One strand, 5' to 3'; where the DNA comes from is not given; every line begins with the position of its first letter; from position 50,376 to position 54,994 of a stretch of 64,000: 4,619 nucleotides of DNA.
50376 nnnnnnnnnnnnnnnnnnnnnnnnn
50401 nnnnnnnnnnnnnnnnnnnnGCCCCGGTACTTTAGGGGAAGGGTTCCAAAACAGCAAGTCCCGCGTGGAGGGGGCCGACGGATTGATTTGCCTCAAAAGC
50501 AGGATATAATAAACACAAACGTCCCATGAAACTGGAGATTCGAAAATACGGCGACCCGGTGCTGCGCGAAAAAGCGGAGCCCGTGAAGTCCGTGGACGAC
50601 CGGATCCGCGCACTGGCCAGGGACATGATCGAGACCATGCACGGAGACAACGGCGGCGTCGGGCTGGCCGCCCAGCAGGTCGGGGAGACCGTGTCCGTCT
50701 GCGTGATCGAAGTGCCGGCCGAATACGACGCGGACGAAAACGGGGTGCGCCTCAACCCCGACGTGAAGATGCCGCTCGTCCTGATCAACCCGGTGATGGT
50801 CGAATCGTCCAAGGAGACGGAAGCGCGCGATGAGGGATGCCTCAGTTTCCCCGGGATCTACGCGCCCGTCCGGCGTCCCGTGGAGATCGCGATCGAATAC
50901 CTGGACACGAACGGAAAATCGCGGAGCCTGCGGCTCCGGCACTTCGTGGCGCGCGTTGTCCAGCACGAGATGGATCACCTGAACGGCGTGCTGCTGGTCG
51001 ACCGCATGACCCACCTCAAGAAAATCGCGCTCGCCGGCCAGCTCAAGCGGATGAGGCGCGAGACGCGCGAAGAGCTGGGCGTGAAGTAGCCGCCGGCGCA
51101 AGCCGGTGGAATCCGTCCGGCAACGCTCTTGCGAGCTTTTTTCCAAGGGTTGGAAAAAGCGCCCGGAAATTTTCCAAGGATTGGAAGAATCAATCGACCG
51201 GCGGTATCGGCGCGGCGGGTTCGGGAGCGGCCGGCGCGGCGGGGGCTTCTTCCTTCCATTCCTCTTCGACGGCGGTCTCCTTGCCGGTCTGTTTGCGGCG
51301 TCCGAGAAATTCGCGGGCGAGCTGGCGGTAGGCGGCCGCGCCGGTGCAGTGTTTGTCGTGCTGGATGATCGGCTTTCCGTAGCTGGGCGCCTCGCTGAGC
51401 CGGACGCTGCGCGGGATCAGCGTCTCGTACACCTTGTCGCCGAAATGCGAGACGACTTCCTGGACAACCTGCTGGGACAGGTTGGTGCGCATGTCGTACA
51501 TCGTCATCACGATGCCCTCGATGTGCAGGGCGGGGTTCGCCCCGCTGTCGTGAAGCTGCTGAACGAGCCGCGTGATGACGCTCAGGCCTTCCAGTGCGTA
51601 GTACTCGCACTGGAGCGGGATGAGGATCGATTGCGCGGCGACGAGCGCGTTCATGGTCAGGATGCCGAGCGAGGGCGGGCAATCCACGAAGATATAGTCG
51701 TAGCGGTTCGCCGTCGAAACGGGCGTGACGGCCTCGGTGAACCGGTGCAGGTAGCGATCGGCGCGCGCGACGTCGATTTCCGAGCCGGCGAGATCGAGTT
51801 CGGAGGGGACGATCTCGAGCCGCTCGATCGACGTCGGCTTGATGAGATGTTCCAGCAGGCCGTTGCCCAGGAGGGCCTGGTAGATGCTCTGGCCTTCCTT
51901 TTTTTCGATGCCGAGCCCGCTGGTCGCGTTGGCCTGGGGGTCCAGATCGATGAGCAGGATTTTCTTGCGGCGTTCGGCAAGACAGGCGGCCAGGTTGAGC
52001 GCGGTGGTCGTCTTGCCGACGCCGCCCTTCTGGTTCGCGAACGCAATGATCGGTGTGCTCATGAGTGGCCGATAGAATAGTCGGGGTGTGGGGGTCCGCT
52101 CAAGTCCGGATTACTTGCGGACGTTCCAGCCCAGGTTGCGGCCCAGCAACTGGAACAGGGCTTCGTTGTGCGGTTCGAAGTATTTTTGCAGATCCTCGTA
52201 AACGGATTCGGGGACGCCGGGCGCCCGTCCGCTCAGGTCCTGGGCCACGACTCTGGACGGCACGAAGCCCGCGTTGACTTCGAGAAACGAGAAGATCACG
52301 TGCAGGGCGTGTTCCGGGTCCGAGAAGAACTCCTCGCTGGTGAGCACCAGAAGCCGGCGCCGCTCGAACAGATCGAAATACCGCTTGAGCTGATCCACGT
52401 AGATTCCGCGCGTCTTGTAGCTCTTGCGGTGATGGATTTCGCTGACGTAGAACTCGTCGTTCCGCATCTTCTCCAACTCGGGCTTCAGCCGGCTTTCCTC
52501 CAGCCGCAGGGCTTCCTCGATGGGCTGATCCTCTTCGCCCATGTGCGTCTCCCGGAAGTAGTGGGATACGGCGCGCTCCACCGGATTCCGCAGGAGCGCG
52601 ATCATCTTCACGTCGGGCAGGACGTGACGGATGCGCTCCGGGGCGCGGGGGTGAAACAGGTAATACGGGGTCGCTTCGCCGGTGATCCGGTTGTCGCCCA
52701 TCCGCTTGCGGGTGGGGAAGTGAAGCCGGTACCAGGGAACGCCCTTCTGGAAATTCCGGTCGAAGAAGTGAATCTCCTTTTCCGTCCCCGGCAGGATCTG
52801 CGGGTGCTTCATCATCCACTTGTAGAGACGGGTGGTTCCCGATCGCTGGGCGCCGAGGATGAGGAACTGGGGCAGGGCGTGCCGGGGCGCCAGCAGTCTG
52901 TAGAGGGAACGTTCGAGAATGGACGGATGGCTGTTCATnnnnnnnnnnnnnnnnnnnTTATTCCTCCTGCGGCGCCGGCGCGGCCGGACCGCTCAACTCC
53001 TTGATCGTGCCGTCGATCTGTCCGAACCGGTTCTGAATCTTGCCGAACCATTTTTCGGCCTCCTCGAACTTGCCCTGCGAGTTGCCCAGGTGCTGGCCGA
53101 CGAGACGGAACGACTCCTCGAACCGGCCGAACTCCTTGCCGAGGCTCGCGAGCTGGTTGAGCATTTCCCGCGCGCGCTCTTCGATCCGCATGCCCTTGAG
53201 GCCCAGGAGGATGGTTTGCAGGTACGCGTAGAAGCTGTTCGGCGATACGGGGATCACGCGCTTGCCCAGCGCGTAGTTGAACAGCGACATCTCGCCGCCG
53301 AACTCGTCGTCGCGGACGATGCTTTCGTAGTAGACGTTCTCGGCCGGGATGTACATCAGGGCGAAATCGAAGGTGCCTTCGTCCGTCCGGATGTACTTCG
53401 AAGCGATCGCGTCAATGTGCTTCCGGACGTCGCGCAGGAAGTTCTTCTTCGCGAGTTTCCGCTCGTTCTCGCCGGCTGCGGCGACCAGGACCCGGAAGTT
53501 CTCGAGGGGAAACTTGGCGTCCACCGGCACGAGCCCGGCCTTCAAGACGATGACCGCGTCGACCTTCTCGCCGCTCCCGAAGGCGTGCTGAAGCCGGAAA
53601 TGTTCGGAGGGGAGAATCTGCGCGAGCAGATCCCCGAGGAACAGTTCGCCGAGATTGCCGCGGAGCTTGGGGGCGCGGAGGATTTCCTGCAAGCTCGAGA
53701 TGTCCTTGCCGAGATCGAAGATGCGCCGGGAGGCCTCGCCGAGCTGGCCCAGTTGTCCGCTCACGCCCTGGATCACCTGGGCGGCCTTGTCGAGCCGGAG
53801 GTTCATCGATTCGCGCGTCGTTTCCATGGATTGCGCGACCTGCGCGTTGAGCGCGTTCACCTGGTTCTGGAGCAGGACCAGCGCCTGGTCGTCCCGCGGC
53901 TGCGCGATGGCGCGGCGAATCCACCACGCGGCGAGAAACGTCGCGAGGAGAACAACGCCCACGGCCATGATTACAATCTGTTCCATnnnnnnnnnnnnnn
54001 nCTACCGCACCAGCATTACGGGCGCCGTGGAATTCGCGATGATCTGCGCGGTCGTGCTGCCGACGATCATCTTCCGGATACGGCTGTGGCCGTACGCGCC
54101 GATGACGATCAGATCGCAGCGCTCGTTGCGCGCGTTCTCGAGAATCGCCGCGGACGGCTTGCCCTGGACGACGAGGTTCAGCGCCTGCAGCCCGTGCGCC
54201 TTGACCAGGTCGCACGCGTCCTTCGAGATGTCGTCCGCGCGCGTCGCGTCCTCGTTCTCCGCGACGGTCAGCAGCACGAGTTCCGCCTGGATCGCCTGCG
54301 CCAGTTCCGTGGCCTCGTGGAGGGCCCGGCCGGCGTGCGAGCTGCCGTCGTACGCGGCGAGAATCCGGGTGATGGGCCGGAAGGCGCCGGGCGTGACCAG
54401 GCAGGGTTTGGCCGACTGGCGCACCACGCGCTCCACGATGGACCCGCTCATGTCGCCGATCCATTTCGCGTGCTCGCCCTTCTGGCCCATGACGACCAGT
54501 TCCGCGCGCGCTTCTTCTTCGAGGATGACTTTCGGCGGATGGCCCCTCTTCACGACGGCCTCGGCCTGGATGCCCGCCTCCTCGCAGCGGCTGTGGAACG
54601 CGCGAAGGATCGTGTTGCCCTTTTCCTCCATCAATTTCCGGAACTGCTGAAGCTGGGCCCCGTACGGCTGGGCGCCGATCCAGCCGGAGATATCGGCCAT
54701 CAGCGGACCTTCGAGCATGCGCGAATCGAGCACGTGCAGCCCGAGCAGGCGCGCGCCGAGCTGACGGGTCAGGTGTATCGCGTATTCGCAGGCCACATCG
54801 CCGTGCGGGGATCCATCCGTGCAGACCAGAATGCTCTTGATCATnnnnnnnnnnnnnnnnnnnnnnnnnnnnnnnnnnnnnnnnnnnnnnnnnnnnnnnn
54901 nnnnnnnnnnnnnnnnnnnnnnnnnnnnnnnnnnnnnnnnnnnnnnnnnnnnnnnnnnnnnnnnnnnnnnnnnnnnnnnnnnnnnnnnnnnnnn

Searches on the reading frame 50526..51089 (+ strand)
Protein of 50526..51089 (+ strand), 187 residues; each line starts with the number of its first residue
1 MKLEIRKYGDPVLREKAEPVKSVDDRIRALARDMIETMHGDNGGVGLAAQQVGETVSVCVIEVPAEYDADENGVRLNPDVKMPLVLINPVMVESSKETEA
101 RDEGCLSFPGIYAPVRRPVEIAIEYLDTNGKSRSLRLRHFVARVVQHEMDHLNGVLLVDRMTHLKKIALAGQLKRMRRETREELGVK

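Call 17: search_protein_families(library=pfam, proteins=[window:50526-51089:+], max_evalue=0.0001)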
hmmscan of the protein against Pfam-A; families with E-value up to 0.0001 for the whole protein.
window:50526-51089:+ (187 aa): 1 family
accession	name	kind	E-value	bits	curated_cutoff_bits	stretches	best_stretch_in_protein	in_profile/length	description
PF01327.26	Pep_deformylase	-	1.6e-50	171.2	22.8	1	3-166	2-155/156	Polypeptide deformylase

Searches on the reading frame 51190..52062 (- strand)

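Call 17: search_protein_families(library=pfam, proteins=[window:51190-52062:-], max_evalue=0.0001)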
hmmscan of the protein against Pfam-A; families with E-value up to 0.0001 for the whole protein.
window:51190-52062:- (290 aa): 8 families
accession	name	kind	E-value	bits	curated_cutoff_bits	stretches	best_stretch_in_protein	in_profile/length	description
PF13614.12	AAA_31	-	4.5e-58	196.5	27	1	5-180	3-176/177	AAA domain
PF01656.29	CbiA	-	1.3e-28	99.9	25.4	1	6-232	1-125/125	CobQ/CobB/MinD/ParA nucleotide binding domain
PF00142.24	Fer4_NifH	-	1.2e-14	54.8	25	1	11-259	7-251/271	4Fe-4S iron sulfur cluster binding proteins, NifH/frxC family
PF10609.15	ParA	-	6.9e-10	39.2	27.1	1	5-250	5-243/246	NUBPL iron-transfer P-loop NTPase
PF09140.17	MipZ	-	8.8e-10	38.8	20.7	1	5-44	2-41/262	ATPase MipZ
PF02374.21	ArsA_ATPase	-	1.2e-07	31.7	24.3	1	9-46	6-43/305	Anion-transporting ATPase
PF06564.18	CBP_BcsQ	-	7.7e-06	26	21.3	1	5-250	3-231/234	Cellulose biosynthesis protein BcsQ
PF07015.17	VirC1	-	4.7e-05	23.3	24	0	5-41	3-39/231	VirC1 protein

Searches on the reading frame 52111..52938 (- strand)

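Call 17: search_protein_families(library=pfam, proteins=[window:52111-52938:-], max_evalue=0.0001)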
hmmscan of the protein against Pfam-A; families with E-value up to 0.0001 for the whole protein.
window:52111-52938:- (275 aa): 2 families
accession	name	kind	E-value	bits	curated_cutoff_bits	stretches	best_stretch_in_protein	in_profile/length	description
PF00685.33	Sulfotransfer_1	-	1.2e-14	54.8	22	1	23-222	2-182/255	Sulfotransferase domain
PF13469.12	Sulfotransfer_3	-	8.4e-12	46.2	27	1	23-88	1-63/216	Sulfotransferase family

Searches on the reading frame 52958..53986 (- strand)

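Call 18: search_protein_families(library=pfam, proteins=[window:52958-53986:-], max_evalue=0.0001)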
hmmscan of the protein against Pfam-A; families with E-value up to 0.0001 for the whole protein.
window:52958-53986:- (342 aa): 1 family
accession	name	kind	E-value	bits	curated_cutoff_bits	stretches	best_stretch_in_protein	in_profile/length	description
PF02646.22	RmuC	-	1.8e-52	178.7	26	1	45-323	5-280/291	RmuC family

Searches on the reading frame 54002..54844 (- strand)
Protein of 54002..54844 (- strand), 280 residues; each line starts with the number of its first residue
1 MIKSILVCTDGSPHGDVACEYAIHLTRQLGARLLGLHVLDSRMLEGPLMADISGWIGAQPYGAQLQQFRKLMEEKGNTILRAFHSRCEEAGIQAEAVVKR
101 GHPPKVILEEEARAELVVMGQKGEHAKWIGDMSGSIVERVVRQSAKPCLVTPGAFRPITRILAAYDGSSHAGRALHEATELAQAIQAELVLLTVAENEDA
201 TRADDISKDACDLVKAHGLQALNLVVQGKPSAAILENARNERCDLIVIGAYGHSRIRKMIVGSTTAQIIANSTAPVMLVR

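Call 18: search_protein_families(library=pfam, proteins=[window:54002-54844:-], max_evalue=0.0001)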
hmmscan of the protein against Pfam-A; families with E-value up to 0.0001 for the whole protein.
window:54002-54844:- (280 aa): 1 family
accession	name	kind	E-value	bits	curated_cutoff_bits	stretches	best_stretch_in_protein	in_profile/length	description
PF00582.32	Usp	-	1.7e-45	155.5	24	2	159-280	3-141/141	Universal stress protein family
